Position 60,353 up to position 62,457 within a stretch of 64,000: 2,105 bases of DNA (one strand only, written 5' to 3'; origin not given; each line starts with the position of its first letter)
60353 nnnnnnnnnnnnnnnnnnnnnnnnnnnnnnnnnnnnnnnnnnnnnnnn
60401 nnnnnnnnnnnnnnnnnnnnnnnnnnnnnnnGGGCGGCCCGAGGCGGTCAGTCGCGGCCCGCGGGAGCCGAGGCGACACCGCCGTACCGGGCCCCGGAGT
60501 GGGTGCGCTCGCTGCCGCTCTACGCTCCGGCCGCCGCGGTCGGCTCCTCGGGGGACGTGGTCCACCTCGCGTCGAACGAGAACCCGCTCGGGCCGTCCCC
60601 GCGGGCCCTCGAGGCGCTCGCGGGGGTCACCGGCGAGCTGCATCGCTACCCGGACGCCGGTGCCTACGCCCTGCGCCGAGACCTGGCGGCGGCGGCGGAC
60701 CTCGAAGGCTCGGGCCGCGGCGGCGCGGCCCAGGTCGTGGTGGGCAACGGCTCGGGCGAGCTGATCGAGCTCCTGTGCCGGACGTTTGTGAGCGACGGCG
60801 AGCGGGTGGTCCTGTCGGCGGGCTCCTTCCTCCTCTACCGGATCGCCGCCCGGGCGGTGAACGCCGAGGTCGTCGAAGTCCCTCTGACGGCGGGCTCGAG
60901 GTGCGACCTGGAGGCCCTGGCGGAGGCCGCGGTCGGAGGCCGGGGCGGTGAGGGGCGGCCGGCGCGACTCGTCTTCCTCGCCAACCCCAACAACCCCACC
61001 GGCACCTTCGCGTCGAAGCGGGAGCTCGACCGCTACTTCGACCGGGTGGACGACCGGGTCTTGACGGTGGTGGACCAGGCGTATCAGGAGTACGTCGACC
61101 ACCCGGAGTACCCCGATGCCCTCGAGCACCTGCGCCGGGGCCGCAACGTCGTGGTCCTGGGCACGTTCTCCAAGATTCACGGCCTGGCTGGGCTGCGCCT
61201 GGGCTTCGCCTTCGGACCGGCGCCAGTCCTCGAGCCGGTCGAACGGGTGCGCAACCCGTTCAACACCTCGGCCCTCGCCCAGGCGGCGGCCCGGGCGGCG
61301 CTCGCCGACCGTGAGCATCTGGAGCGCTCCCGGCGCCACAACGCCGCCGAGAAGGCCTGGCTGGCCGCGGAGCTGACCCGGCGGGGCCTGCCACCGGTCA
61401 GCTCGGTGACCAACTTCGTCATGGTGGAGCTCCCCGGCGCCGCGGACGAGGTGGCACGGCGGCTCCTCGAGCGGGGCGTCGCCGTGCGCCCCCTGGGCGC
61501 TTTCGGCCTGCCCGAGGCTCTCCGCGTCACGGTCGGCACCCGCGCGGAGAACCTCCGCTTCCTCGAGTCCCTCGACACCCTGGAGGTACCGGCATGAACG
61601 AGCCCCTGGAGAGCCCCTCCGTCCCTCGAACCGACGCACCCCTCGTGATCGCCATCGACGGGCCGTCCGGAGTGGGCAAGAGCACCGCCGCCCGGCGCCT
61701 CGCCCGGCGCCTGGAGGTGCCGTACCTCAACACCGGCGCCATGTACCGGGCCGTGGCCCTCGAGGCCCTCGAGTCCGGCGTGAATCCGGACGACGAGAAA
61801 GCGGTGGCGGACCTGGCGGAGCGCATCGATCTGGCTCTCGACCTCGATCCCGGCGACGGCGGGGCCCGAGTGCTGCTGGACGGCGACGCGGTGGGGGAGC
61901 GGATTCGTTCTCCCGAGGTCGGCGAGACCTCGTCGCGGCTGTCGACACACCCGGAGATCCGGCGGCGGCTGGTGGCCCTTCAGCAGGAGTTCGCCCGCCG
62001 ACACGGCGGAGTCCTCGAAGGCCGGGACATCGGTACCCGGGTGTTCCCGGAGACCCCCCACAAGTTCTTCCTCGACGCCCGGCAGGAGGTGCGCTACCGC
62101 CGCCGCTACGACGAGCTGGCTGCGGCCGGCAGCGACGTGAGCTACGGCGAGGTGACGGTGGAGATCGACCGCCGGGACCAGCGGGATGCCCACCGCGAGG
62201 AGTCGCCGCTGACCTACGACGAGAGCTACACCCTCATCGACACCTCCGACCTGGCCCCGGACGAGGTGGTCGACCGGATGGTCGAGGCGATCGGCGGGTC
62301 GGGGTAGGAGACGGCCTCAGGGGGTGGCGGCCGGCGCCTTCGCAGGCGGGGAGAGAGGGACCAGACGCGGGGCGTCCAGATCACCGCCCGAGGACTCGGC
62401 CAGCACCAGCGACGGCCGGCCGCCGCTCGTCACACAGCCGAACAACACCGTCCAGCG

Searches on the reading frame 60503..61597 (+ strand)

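Call 17: search_protein_families(library=pfam, proteins=[window:60503-61597:+], max_evalue=0.001)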
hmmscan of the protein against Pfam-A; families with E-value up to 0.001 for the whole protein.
window:60503-61597:+ (364 aa): 1 family
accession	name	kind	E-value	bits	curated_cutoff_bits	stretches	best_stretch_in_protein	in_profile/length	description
PF00155.27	Aminotran_1_2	-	9.5e-61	206.4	19.7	1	18-357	2-361/361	Aminotransferase class I and II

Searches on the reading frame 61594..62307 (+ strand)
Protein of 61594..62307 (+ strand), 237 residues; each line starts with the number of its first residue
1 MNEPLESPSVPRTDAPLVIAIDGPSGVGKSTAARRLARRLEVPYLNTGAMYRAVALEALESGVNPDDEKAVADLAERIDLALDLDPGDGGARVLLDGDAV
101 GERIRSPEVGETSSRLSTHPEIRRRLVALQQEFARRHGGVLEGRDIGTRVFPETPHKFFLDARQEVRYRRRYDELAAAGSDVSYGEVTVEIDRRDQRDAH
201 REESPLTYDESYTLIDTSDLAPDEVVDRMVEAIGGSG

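Call 17: search_protein_families(library=pfam, proteins=[window:61594-62307:+], max_evalue=0.001)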
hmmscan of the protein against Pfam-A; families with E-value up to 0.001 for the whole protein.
window:61594-62307:+ (237 aa): 8 families
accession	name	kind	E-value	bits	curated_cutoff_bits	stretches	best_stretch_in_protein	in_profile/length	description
PF02224.24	Cytidylate_kin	-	1.8e-64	217.8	26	1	19-233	1-209/211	Cytidylate kinase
PF13238.12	AAA_18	-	3.4e-07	31.2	29.4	1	19-87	1-66/128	AAA domain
PF13207.12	AAA_17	-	1.1e-06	29.5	27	1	23-79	2-54/136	AAA domain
PF13671.12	AAA_33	-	2e-05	25.4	27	1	18-62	1-45/143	AAA domain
PF13189.12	Cytidylate_kin2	-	2.9e-05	24.8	28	1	18-199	1-151/176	Cytidylate kinase-like family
PF13401.12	AAA_22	-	0.00017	22.3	27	1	17-88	6-64/130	AAA domain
PF00406.28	ADK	-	0.00028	21.5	26.8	0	23-62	3-42/151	Adenylate kinase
PF13191.12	AAA_16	-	0.00035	21.5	32.6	1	12-108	20-104/167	AAA ATPase domain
